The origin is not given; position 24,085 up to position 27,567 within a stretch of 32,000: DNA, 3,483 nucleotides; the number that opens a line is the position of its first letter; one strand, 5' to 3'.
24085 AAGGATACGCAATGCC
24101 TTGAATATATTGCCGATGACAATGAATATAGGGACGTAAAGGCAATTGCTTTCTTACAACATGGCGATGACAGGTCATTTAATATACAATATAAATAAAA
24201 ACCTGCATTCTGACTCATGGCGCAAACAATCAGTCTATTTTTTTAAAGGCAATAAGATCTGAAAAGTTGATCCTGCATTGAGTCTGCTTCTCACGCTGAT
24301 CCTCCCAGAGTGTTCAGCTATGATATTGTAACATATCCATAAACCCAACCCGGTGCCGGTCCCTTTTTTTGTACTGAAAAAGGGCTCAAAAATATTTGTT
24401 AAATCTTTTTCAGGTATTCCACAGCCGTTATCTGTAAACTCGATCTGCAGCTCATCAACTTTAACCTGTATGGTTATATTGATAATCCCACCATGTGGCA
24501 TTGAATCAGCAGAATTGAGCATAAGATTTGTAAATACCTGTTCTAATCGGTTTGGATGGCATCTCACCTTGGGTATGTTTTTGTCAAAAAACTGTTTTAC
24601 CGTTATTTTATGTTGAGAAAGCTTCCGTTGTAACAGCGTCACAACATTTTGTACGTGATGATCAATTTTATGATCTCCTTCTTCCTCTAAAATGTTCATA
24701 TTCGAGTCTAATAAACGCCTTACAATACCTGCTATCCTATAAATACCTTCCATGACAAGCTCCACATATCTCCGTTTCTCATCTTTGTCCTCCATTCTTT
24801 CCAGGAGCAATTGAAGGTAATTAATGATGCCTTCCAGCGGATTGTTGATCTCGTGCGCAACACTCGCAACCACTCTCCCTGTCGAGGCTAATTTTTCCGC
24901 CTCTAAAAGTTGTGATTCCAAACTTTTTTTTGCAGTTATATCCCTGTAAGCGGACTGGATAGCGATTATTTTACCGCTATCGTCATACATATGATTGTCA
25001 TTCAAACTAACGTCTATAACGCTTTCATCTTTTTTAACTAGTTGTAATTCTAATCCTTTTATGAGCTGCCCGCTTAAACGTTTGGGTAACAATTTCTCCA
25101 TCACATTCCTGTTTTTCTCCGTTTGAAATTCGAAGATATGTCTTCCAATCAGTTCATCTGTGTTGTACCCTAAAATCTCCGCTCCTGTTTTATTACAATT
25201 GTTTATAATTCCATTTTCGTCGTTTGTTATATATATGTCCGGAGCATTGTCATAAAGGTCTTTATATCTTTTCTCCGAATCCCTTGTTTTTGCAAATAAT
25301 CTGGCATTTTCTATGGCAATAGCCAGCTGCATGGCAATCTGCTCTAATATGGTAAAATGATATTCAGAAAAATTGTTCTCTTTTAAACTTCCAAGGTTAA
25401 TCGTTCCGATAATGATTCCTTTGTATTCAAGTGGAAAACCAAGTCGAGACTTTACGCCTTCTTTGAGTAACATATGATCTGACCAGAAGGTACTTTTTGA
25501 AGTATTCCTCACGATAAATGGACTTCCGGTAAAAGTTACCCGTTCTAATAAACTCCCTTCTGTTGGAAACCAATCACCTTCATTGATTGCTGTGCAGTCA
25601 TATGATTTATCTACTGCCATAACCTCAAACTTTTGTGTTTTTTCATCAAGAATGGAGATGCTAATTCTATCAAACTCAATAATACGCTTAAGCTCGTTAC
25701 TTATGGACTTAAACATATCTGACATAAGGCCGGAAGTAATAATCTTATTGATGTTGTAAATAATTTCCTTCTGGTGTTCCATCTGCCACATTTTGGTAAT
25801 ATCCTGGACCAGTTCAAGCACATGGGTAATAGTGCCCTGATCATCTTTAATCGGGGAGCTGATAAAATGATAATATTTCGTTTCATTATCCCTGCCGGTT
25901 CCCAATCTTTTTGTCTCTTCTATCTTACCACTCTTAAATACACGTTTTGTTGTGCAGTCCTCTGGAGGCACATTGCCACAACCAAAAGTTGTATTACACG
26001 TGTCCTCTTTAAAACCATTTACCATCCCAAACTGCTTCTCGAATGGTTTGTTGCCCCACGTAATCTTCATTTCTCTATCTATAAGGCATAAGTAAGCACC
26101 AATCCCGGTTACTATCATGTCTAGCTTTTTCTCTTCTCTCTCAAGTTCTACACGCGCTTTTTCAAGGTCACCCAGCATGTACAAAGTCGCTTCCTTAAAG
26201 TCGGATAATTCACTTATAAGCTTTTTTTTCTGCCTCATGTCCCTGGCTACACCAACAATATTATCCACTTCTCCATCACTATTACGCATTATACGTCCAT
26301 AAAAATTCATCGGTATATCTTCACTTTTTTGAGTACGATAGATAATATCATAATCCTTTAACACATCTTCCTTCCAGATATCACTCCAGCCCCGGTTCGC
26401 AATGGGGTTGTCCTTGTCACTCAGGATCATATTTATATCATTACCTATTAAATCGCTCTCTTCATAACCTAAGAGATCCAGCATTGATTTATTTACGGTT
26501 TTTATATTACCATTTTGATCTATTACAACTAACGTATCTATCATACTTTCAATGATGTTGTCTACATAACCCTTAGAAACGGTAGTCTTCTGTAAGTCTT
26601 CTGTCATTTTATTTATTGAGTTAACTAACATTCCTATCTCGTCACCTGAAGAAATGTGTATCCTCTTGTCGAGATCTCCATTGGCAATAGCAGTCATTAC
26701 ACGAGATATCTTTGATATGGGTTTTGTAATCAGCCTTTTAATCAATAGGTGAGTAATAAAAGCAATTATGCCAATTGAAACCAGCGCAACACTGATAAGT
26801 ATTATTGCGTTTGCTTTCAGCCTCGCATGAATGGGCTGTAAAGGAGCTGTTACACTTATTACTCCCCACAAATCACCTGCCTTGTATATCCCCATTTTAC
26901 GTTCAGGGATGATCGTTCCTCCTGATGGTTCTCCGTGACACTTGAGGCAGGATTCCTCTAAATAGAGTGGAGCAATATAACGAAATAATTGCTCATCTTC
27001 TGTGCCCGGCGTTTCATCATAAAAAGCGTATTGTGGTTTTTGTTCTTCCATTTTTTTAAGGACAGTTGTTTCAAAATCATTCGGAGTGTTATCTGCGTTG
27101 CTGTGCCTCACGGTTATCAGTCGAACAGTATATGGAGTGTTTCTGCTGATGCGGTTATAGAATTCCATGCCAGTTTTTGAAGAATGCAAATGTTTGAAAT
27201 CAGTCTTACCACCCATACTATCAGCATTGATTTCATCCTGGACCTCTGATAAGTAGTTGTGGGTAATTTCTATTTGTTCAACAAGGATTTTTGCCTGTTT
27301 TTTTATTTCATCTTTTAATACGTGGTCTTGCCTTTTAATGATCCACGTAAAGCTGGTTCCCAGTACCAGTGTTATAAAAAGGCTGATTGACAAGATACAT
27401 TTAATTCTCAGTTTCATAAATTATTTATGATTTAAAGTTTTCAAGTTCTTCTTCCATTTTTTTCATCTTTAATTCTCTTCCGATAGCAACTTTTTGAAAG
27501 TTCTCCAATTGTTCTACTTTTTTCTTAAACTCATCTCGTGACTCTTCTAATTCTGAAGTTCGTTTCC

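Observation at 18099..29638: Twin-Amt locus wired to heme-c sensing modules, a sigma54 activator and atypical PII proteins: candidate integrated ammonium/redox sensing-uptake system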

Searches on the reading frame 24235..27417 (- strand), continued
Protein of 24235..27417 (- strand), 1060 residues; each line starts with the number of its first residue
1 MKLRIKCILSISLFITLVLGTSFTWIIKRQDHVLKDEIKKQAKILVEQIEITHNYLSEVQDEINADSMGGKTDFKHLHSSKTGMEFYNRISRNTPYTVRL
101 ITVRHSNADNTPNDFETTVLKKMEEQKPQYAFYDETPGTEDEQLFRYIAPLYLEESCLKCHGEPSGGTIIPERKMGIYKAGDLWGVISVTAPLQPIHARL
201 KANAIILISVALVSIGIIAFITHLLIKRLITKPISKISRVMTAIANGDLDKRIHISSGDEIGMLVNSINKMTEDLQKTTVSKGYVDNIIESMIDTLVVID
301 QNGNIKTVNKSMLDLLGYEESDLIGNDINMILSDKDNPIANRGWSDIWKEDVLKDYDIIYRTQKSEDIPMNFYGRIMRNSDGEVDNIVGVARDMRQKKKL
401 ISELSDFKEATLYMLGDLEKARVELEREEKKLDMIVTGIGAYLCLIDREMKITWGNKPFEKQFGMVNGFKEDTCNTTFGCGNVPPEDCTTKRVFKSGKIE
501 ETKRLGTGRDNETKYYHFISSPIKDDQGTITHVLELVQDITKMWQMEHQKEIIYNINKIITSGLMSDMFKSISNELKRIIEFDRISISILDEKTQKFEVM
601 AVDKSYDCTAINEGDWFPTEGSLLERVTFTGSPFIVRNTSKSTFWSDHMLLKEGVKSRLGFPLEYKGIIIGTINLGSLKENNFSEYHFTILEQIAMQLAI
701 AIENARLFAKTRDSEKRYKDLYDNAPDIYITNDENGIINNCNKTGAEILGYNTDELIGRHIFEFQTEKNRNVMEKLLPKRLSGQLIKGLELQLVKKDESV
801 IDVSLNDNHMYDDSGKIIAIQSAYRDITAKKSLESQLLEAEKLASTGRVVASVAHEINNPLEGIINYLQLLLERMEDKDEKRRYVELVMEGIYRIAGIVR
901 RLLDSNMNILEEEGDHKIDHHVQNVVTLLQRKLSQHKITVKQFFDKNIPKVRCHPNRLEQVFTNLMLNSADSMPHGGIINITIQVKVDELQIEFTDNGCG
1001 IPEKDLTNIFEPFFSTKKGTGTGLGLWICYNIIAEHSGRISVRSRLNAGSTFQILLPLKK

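Call 48: find_encoding_contigs(protein=P0002, flank=10000, max_places=1)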
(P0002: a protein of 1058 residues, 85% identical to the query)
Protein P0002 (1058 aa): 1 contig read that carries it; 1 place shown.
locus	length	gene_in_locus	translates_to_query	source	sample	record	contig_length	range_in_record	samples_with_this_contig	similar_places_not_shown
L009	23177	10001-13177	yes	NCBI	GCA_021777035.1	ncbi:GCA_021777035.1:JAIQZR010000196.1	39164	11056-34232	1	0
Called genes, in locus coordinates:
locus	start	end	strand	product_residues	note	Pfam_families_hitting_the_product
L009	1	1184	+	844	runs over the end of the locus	PF03176:MMPL, PF02460:Patched (weak)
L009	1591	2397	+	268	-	PF04333:MlaA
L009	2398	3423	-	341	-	PF02743:dCache_1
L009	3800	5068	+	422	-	PF02844:GARS_N, PF01071:GARS_A, PF08443:RimK (weak), PF02222:ATP-grasp (weak), PF02843:GARS_C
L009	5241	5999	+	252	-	-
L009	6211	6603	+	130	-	PF02675:AdoMet_dc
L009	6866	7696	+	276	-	PF01564:Spermine_synth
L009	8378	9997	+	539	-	PF00909:Ammonium_transp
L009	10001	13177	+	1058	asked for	PF11845:Tll0287-like, PF00672:HAMP, PF00989:PAS, PF13426:PAS_9, PF13426:PAS_9, PF01590:GAF, PF13185:GAF_2, PF00989:PAS, +8 more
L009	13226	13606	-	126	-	-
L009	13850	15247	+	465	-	PF00072:Response_reg, PF00158:Sigma54_activat, PF14532:Sigma54_activ_2, PF00004:AAA (faint), PF07724:AAA_2 (weak), PF07728:AAA_5, PF25601:AAA_lid_14, PF02954:HTH_8 (weak)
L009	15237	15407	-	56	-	-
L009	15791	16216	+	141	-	-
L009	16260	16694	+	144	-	PF00543:P-II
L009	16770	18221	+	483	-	PF00909:Ammonium_transp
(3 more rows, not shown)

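Call 49: find_encoding_contigs(protein=P0005, flank=10000, max_places=1)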
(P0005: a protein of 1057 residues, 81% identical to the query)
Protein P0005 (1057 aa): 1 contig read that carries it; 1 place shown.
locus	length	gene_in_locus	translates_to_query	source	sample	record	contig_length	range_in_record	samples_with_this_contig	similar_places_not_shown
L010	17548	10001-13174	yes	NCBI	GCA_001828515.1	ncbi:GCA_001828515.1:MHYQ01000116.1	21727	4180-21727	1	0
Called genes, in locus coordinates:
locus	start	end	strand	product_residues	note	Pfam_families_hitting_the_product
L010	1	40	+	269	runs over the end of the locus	-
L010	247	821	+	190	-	-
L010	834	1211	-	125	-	PF05942:PaREP1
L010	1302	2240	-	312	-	-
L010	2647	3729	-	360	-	PF02606:LpxK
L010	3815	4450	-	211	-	PF01844:HNH, PF14279:HNH_5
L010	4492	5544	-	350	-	PF00180:Iso_dh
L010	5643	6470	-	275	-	PF08543:Phos_pyr_kin, PF00294:PfkB (weak)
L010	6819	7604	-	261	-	-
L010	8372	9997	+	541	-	PF00909:Ammonium_transp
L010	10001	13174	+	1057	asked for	PF11845:Tll0287-like, PF00672:HAMP, PF00989:PAS, PF08448:PAS_4, PF13426:PAS_9, PF13426:PAS_9, PF01590:GAF, PF13185:GAF_2, +9 more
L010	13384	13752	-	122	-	-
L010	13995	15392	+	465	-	PF00072:Response_reg, PF00158:Sigma54_activat, PF14532:Sigma54_activ_2, PF00004:AAA (weak), PF07724:AAA_2 (weak), PF07728:AAA_5 (weak), PF25601:AAA_lid_14, PF02954:HTH_8 (weak)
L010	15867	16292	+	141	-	-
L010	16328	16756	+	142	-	PF00543:P-II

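Call 92: list_cluster_members(proteins=[L001:13225-13593:-, L001:8372-9991:+, L001:13820-15214:+])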
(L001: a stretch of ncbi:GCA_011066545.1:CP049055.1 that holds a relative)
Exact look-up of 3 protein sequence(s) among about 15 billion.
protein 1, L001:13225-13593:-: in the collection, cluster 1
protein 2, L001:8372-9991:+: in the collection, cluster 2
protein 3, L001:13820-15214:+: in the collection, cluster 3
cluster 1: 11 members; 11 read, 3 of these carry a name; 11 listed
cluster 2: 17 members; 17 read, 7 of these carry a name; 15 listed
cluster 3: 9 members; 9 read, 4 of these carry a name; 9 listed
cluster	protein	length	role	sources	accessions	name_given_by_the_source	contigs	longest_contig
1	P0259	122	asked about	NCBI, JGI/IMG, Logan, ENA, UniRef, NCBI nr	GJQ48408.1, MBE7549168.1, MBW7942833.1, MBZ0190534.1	hypothetical protein KsCSTR_28630 [Candidatus Kuenenia stuttgartiensis] | hypothetical protein | Uncharacterized protein n=1 Tax=Kuenenia stuttgartiensis TaxID=174633 ...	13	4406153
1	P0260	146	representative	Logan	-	-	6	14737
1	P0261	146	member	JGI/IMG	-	hypothetical protein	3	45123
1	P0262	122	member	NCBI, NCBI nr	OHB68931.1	MAG: hypothetical protein A2W17_06125 [Planctomycetes bacterium RBG_16_41_13]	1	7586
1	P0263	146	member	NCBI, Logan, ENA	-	-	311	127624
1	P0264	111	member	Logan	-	-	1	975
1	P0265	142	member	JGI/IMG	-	-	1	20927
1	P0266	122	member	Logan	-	-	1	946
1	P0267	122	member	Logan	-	-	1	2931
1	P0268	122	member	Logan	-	-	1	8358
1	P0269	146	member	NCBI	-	-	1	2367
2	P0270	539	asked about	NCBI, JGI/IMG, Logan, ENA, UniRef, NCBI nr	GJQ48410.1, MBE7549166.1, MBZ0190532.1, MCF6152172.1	ammonium transporter [Candidatus Kuenenia stuttgartiensis] | Ammonium transporter n=1 Tax=Kuenenia stuttgartiensis TaxID=174633 RepID=A0A2C9CKL7_KUEST | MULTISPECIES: ammonium transporter [Kuenenia]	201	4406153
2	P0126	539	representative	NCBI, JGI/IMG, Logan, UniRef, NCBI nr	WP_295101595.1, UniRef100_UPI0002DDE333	ammonium transporter [uncultured Candidatus Kuenenia sp.] | Amt family ammonium transporter | ammonium transporter n=1 Tax=uncultured Candidatus Kuenenia sp. TaxID=1048336 ...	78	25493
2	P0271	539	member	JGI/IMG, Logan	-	Amt family ammonium transporter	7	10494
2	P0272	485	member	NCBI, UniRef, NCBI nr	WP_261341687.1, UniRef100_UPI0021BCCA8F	ammonium transporter [Candidatus Kuenenia stuttgartiensis] | ammonium transporter n=1 Tax=Kuenenia stuttgartiensis TaxID=174633 RepID=UPI0021BCCA8F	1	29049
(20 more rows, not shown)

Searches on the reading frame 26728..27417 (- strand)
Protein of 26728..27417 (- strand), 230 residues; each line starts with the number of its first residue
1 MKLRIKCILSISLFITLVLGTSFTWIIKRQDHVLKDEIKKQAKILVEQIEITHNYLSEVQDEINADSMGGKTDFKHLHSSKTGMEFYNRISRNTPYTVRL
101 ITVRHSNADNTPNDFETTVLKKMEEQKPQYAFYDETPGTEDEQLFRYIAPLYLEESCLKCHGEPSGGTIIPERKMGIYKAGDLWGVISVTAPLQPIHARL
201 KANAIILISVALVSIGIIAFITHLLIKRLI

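Call 36: search_solved_structures(query=window:26728-27417:-, max_evalue=10, show_alignments=2)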
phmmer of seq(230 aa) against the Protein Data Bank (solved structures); distinct sequences matched with E-value up to 10: 1.
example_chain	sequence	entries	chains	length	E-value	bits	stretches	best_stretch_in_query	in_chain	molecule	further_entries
5b82_A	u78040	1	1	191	0.055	16.4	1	91-192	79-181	Tll0287 protein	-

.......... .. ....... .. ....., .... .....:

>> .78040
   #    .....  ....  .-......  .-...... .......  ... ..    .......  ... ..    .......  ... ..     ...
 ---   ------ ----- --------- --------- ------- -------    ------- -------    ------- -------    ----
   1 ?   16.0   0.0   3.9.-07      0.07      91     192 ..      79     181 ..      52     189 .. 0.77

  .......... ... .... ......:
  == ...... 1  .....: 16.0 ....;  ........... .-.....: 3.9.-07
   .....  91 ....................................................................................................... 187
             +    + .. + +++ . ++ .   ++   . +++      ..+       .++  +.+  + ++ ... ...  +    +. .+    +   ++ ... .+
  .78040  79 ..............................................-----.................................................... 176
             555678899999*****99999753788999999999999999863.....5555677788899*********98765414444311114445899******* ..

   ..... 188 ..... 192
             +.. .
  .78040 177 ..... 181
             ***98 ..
